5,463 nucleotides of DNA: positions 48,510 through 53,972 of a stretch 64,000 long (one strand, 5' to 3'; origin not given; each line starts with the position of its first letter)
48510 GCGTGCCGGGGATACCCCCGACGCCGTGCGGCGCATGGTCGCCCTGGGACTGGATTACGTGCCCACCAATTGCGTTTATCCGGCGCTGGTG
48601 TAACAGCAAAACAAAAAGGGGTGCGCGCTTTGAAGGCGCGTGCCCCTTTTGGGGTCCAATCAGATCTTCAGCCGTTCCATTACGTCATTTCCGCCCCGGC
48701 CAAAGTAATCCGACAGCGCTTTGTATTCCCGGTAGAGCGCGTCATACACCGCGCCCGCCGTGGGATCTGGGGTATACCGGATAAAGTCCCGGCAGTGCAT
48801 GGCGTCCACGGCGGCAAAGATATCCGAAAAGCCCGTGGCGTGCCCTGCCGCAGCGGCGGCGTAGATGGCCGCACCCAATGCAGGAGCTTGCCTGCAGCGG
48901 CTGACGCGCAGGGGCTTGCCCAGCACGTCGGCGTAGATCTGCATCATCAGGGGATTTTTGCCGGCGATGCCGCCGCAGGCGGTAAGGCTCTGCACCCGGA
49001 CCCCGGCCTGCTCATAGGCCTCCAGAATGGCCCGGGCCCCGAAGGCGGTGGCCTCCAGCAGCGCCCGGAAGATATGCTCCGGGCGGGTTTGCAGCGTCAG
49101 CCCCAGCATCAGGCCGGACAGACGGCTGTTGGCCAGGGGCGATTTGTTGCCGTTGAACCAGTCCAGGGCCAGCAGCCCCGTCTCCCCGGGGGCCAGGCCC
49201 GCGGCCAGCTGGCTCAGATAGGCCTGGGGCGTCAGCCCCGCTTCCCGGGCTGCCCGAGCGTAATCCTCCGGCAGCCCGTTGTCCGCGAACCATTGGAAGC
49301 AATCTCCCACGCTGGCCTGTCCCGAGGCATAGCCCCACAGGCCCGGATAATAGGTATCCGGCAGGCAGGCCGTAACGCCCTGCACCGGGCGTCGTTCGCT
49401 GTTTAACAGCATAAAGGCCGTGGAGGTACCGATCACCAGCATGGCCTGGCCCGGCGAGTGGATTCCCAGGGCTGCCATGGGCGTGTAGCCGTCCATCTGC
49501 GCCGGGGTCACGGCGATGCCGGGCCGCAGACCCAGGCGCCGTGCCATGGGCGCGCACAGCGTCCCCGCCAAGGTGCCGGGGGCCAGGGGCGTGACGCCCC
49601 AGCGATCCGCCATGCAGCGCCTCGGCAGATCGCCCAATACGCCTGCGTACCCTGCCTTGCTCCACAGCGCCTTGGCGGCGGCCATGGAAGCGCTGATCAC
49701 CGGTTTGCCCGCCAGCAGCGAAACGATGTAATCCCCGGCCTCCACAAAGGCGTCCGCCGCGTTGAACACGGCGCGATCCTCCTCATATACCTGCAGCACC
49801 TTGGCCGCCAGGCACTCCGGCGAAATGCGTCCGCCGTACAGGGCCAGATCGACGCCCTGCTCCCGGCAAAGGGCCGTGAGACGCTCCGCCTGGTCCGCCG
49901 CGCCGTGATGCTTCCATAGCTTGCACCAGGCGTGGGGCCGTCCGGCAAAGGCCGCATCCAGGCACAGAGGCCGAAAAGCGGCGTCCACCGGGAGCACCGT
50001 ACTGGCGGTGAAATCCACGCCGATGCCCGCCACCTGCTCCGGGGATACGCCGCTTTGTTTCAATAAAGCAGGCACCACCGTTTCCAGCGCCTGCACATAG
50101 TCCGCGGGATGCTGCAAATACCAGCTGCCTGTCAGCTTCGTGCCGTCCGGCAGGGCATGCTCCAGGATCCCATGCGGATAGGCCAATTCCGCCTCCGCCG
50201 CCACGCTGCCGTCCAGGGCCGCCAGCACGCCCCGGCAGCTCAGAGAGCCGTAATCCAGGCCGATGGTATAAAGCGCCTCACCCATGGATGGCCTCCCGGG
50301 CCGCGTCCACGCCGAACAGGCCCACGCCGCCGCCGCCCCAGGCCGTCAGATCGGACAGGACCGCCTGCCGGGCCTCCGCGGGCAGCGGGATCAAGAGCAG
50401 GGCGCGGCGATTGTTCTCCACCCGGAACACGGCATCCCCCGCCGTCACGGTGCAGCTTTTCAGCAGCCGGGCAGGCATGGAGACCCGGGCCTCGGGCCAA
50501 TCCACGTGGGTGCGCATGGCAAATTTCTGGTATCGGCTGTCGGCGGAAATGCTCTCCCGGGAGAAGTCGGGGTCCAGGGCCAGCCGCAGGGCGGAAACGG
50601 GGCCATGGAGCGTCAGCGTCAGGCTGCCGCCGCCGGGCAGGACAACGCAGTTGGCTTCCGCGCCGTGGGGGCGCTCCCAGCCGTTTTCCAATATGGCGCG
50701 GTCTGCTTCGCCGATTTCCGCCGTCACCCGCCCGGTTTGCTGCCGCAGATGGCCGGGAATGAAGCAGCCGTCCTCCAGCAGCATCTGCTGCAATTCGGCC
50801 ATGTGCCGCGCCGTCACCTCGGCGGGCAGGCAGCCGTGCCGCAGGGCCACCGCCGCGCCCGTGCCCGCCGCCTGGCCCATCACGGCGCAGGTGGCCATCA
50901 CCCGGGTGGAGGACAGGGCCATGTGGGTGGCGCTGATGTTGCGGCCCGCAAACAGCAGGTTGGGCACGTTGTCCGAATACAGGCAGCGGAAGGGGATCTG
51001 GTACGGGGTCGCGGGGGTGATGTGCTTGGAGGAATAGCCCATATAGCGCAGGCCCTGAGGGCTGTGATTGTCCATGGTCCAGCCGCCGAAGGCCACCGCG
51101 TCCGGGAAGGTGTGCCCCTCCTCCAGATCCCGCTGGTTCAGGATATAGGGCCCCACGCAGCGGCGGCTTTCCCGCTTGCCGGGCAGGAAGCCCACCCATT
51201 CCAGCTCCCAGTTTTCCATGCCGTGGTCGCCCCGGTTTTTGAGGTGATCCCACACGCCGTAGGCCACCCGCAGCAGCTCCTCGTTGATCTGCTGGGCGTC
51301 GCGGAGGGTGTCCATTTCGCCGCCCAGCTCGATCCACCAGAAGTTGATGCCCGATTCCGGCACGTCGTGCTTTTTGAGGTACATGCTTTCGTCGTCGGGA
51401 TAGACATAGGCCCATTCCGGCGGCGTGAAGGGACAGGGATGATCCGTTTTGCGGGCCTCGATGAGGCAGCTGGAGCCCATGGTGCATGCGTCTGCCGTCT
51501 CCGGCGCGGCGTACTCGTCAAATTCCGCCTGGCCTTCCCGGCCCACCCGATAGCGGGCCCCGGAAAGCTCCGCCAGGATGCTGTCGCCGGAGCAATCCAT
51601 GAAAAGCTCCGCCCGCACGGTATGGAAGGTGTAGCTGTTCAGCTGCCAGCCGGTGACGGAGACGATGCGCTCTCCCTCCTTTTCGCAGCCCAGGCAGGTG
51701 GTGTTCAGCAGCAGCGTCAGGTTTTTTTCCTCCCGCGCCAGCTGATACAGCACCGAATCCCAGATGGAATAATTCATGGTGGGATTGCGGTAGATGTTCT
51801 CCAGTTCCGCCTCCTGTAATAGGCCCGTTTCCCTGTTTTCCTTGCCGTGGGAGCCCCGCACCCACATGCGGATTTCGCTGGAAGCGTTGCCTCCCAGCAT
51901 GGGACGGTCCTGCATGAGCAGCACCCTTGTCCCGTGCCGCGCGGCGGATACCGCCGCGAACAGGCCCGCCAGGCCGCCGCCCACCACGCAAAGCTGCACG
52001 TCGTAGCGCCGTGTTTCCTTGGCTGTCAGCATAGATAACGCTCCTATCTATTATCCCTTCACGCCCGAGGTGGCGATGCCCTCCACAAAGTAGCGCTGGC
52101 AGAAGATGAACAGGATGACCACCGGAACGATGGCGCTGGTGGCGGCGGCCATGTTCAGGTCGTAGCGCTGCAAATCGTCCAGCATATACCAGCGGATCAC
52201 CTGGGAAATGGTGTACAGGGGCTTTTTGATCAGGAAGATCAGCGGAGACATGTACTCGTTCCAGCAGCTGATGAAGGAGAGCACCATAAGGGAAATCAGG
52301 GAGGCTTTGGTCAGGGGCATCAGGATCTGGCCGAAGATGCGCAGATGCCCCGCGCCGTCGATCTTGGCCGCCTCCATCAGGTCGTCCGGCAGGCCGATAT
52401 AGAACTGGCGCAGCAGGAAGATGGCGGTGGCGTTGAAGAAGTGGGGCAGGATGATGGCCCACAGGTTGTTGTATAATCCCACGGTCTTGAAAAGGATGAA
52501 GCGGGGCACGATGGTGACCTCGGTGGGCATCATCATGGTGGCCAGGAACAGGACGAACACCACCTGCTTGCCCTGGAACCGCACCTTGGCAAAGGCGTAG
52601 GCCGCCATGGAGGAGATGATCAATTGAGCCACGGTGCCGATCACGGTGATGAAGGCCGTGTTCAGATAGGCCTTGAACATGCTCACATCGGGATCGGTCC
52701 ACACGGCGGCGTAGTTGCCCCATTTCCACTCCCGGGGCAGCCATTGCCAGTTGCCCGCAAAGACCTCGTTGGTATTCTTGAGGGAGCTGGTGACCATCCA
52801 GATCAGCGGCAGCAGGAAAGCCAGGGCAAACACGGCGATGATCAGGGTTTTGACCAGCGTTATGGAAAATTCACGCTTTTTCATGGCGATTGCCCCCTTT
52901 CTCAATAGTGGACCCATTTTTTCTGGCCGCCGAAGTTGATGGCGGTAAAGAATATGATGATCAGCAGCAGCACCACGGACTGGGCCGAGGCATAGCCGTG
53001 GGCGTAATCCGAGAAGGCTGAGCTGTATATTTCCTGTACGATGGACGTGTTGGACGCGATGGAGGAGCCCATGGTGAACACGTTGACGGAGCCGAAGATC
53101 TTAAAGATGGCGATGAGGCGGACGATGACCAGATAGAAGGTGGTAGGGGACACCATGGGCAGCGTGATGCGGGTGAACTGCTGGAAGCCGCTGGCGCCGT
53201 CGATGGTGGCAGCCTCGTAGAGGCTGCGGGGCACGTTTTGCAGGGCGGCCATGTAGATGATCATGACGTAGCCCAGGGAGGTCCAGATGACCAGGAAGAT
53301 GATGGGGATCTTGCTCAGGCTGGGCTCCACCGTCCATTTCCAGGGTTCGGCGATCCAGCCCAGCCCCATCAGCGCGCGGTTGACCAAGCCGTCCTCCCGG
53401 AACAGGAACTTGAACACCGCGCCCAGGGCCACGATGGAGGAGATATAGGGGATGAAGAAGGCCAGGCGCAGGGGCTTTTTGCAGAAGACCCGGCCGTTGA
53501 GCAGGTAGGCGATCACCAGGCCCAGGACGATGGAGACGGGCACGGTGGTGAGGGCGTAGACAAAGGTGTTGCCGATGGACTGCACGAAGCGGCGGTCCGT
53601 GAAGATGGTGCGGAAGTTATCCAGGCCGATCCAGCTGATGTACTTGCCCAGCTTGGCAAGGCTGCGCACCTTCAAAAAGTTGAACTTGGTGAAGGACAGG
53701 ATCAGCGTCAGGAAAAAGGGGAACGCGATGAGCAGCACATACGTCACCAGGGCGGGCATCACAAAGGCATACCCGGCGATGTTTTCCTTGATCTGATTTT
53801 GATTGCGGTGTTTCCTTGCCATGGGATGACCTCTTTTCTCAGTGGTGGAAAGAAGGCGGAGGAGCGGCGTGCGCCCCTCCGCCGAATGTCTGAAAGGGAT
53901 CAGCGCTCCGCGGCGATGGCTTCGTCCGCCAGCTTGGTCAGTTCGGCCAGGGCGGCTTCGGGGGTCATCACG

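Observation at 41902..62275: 20-kb sugar island built around five paralogous FAD-dependent oxidoreductases with no recognisable glycoside hydrolase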

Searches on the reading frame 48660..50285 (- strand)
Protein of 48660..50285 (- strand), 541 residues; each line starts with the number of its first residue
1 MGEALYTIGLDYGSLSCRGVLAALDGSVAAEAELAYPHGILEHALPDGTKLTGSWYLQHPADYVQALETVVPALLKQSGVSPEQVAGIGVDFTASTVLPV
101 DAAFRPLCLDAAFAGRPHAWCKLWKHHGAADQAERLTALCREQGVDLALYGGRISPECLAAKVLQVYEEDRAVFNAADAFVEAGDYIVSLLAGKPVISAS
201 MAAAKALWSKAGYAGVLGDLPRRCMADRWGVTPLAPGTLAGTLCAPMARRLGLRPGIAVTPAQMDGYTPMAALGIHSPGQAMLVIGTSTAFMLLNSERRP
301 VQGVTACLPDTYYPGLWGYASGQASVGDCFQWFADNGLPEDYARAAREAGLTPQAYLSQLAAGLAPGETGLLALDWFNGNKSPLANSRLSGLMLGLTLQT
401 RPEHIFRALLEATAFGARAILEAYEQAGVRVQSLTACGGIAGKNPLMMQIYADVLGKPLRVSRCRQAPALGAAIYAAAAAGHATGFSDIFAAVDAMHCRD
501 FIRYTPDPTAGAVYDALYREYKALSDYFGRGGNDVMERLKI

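Call 3: search_protein_families(library=pfam, proteins=[window:48660-50285:-], max_evalue=0.01)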
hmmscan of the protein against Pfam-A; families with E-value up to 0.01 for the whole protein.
window:48660-50285:- (541 aa): 3 families
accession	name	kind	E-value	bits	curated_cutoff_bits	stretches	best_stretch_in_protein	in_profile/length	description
PF02782.22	FGGY_C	-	1e-40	140.1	27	1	282-480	2-198/198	FGGY family of carbohydrate kinases, C-terminal domain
PF00370.27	FGGY_N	-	3.2e-09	37.2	28.8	1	6-205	1-178/245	FGGY family of carbohydrate kinases, N-terminal domain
PF03702.20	AnmK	-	0.0051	16.4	24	0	399-477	259-332/367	Anhydro-N-acetylmuramic acid kinase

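Call 8: search_protein_families(library=ncbifam, proteins=[window:48660-50285:-], max_evalue=0.001)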
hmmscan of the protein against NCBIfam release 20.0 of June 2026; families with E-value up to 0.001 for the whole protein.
window:48660-50285:- (541 aa): 10 families
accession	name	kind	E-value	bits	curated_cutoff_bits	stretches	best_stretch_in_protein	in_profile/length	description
NF003154.0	PRK04123.1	equivalog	1.6e-161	538.8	428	1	6-540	5-549/554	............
TIGR01234.1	L-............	equivalog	7.2e-155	516.8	583.25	1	6-530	2-532/536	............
TIGR01315.1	5C_CHO_kinase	subfamily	1.7e-39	135.9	408.7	1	7-524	2-533/541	FGGY family pentulose kinase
TIGR01312.1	XylB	equivalog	8e-37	126.9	380.25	1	8-524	1-479/481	xylulokinase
TIGR01314.1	gntK_FGGY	equivalog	1.8e-25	89.5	648.55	1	151-523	123-488/505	gluconokinase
TIGR01311.1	glycerol_kin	equivalog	8.8e-21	73.8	590.35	1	365-493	335-463/496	glycerol kinase GlpK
NF000756.0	PRK00047.1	subfamily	2.8e-19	68.8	498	1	359-489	331-461/502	glycerol kinase GlpK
NF008187.0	PRK10939.1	equivalog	3.5e-17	62.2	528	1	162-524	141-499/521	autoinducer-2 kinase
NF011601.0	PRK15027.1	equivalog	1.7e-16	59.7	912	1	54-521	39-479/484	xylulokinase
TIGR02628.1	fuculo_kin_coli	equivalog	1.4e-07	30.9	470.9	1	237-497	211-456/465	L-fuculokinase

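Call 44: search_solved_structures(query=window:48660-50285:-, max_evalue=1e-10)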
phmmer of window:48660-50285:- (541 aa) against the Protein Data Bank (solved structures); distinct sequences matched with E-value up to 1e-10: 27.
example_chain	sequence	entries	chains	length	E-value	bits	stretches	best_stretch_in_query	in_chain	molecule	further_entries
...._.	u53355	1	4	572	4.6e-146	491.4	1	5-540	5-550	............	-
3gg4_A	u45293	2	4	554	1.8e-28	103.3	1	55-521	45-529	glycerol kinase | xylulose kinase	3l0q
3ifr_A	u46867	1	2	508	2.2e-27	99.8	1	135-524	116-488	Carbohydrate kinase, FGGY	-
2dpn_A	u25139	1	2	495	1.3e-16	64.2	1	273-522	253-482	Glycerol kinase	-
6zq4_A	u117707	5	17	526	9e-16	61.4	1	276-481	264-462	Glycerol kinase-like protein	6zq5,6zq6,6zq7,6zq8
2d4w_A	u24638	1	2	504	2.9e-15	59.8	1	248-522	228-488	glycerol kinase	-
3g25_A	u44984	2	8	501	6.4e-15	58.6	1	290-489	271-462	Glycerol kinase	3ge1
3h3n_X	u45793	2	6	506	1.8e-14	57.1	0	352-488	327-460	Glycerol kinase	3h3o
3h45_X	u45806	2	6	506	1.8e-14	57.1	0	352-488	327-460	Glycerol kinase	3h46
3flc_O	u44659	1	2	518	1.9e-14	57.1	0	352-488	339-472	Glycerol kinase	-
3d7e_O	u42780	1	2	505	3.3e-14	56.3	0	352-488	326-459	Glycerol kinase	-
1r59_O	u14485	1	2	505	3.3e-14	56.3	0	352-488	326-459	Glycerol kinase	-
1bu6_O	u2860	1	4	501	3.4e-14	56.2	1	348-485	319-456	PROTEIN (GLYCEROL KINASE)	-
1bo5_O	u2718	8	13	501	3.4e-14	56.2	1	348-485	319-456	PROTEIN (GLYCEROL KINASE) | GLYCEROL KINASE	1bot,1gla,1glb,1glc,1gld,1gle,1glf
3ezw_A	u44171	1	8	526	4.2e-14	55.9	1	348-485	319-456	Glycerol kinase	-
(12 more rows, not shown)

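Call 61: search_solved_structures(query=window:48660-50285:-, max_evalue=1e-100, show_alignments=1)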
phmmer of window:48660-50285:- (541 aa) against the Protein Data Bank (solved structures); distinct sequences matched with E-value up to 1e-100: 1.
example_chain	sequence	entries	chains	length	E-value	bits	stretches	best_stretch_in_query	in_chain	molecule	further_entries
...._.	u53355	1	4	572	4.6e-146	491.4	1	5-540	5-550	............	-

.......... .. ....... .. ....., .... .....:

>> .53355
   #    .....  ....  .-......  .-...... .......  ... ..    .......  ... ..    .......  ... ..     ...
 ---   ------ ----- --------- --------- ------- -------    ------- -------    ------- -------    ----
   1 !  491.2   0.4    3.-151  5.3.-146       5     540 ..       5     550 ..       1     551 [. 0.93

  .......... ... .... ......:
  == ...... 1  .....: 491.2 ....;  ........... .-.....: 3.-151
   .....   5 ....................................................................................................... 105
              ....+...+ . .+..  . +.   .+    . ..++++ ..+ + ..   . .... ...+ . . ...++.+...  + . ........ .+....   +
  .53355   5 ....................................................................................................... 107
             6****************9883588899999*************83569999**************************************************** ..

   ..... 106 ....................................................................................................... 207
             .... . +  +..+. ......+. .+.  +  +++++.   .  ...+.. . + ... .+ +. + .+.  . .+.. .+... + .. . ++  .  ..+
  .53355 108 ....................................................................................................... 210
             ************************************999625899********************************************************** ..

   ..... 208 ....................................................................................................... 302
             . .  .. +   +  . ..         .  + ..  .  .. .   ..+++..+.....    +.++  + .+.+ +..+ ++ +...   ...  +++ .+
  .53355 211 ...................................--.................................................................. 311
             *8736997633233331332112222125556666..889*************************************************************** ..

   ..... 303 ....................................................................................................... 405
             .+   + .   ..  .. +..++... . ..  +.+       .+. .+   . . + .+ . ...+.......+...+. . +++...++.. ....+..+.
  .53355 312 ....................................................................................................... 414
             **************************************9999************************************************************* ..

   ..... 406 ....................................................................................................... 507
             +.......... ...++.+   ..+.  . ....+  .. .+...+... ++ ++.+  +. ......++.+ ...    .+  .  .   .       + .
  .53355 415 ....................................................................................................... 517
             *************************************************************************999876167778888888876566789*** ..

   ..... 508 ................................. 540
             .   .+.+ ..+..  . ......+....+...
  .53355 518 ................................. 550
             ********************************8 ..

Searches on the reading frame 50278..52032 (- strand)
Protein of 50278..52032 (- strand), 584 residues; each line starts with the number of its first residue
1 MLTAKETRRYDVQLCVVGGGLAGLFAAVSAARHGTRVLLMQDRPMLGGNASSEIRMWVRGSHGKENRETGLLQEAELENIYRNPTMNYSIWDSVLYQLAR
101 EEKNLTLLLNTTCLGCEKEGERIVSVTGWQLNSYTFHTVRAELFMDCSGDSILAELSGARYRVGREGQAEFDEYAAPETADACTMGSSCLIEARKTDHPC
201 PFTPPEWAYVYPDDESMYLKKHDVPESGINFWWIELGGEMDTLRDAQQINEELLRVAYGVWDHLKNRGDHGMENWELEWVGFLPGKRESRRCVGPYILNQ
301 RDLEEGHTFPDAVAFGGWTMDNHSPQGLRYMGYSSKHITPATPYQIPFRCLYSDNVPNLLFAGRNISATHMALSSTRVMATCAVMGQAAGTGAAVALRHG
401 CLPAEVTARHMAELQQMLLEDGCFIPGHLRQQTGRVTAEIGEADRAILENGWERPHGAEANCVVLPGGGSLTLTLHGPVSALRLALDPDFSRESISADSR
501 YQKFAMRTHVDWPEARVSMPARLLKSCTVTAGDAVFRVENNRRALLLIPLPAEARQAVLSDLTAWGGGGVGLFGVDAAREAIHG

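Call 3: search_protein_families(library=pfam, proteins=[window:50278-52032:-], max_evalue=0.01)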
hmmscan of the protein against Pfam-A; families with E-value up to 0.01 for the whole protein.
window:50278-52032:- (584 aa): 8 families
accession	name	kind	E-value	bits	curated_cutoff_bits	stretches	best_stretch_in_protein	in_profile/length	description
PF12831.13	FAD_oxidored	-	1.6e-91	308.1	27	1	14-418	2-416/416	FAD dependent oxidoreductase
PF13450.12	NAD_binding_8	-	3e-08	34.3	21.9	1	16-53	1-38/68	NAD(P)-binding Rossmann-like domain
PF00890.30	FAD_binding_2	-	4.6e-06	26.5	20.4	1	16-49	4-37/414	FAD binding domain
PF01266.30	DAO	-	5.5e-06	26.6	27.9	1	14-76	2-70/353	FAD dependent oxidoreductase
PF07992.20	Pyr_redox_2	-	9.1e-05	22.4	26.1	1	13-65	2-196/291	Pyridine nucleotide-disulphide oxidoreductase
PF01134.28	GIDA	-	0.00011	21.8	22.1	1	14-41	2-29/391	Glucose inhibited division protein A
PF03486.20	HI0933_like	-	0.00025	21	50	1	14-47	3-36/244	HI0933-like protein Rossmann domain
PF00070.33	Pyr_redox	-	0.0029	18.5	22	0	14-65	2-53/82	Pyridine nucleotide-disulphide oxidoreductase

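Call 6: search_solved_structures(query=window:50278-52032:-, max_evalue=0.01)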
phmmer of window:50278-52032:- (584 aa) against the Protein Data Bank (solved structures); distinct sequences matched with E-value up to 0.01: 19.
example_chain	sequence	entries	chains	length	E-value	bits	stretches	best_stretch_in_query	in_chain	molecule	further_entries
1ksu_A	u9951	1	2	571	0.00099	20.8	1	12-51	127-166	flavocytochrome c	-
2b7s_A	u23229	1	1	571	0.00099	20.7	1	12-51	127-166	Fumarate reductase flavoprotein subunit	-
1kss_A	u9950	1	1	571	0.00099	20.7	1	12-51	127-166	flavocytochrome c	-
1qjd_A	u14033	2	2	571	0.00099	20.7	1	12-51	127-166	FLAVOCYTOCHROME C3 | Fumarate reductase flavoprotein subunit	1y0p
1p2e_A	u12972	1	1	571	0.00099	20.7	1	12-51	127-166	flavocytochrome c3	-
1p2h_A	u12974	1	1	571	0.00099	20.7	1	12-51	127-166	flavocytochrome c3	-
2b7r_A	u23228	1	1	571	0.001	20.7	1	12-51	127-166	Fumarate reductase flavoprotein subunit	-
1jry_A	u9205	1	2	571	0.001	20.7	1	12-51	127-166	FLAVOCYTOCHROME C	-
1jrx_A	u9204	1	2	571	0.001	20.7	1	12-51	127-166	FLAVOCYTOCHROME C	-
1q9i_A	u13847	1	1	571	0.001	20.7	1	12-51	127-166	flavocytochrome c3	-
1e39_A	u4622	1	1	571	0.001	20.7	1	12-51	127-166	FUMARATE REDUCTASE FLAVOPROTEIN SUBUNIT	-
1m64_A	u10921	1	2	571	0.001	20.7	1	12-51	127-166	flavocytochrome c3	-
1lj1_A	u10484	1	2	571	0.001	20.7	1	12-51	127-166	flavocytochrome c3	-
1jrz_A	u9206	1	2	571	0.001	20.7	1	12-51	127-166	FLAVOCYTOCHROME C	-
1jeh_A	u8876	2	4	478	0.0035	18.9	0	11-55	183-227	DIHYDROLIPOAMIDE DEHYDROGENASE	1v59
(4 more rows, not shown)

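Call 8: search_protein_families(library=ncbifam, proteins=[window:50278-52032:-], max_evalue=0.001)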
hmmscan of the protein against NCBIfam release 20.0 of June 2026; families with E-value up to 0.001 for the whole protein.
window:50278-52032:- (584 aa): 29 families (the best 25 are shown)
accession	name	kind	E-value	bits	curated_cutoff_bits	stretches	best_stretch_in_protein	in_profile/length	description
NF004789.0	PRK06134.1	subfamily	3.9e-09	35.6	747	1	4-82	5-82/581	FAD-dependent oxidoreductase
TIGR03467.1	HpnE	equivalog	4.6e-08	32.8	283.05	1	15-52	2-39/430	hydroxysqualene dehydroxylase HpnE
TIGR01372.1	soxA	subfamily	1.9e-06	26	1164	1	13-63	170-219/996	sarcosine oxidase subunit alpha family protein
NF006130.0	PRK08274.1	equivalog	5.8e-06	25.4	369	1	11-51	5-47/467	FAD-dependent tricarballylate dehydrogenase TcuA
TIGR03997.1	mycofact_OYE_2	equivalog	8.5e-06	24.4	793.15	1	12-56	380-424/645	mycofactocin system FadH/OYE family oxidoreductase 2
NF004780.0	PRK06126.1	subfamily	2.1e-05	23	445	0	8-43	5-40/552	hypothetical protein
NF009477.0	PRK12843.1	equivalog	3.3e-05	22.6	758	1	11-62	16-68/578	FAD-dependent oxidoreductase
NF005882.1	PRK07843.1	equivalog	4e-05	22.2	788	1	13-59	3-50/547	3-oxosteroid 1-dehydrogenase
TIGR02485.1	CobZ_N-term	equivalog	4.4e-05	22.4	372.55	1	12-52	2-44/437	FAD-dependent tricarballylate dehydrogenase TcuA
NF009476.0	PRK12839.1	equivalog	4.7e-05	21.7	940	1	6-59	5-57/572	FAD-dependent oxidoreductase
NF053677.1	Desat2ChcC2Cyan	equivalog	5.2e-05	21.8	900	1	14-69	3-60/558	4-oxocyclohex-2-ene-1-carboxylate 5-dehydrogenase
TIGR01813.1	flavo_cyto_c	subfamily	8.1e-05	21.5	285.45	1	14-51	2-40/444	flavocytochrome c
NF009478.0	PRK12844.1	equivalog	8.6e-05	21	789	0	11-58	8-56/559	3-ketosteroid-delta-1-dehydrogenase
NF005691.0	PRK07494.1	equivalog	8.9e-05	21.2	459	1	11-75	8-55/404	UbiH/UbiF family hydroxylase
TIGR03197.1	MnmC_Cterm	equivalog_domain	0.00013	21.1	174.2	1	15-52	3-40/400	FAD-dependent 5-carboxymethylaminomethyl-2-thiouridine(34) oxidoreductase MnmC1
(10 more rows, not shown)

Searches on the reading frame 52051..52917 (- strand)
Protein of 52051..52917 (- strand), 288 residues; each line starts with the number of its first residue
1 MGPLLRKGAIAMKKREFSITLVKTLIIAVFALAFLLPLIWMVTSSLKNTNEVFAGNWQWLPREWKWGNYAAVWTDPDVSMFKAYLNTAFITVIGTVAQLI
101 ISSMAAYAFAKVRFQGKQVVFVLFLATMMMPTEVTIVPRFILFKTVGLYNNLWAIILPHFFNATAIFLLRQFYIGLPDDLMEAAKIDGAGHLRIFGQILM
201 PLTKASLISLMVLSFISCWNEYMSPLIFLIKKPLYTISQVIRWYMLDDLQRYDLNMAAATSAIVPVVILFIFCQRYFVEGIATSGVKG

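Call 4: search_protein_families(library=pfam, proteins=[window:52051-52917:-], max_evalue=0.01)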
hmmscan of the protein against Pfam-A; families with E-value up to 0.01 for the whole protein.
window:52051-52917:- (288 aa): 1 family
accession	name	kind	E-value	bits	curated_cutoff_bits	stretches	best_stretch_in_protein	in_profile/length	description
PF00528.27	BPD_transp_1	-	5.5e-17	62.5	26.4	1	100-279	3-180/184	Binding-protein-dependent transport system inner membrane component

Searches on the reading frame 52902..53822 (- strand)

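Call 4: search_protein_families(library=pfam, proteins=[window:52902-53822:-], max_evalue=0.01)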
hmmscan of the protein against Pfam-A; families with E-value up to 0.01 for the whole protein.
window:52902-53822:- (306 aa): 1 family
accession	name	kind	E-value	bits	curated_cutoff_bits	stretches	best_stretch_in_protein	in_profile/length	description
PF00528.27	BPD_transp_1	-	1.6e-15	57.8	26.4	1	98-294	2-173/184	Binding-protein-dependent transport system inner membrane component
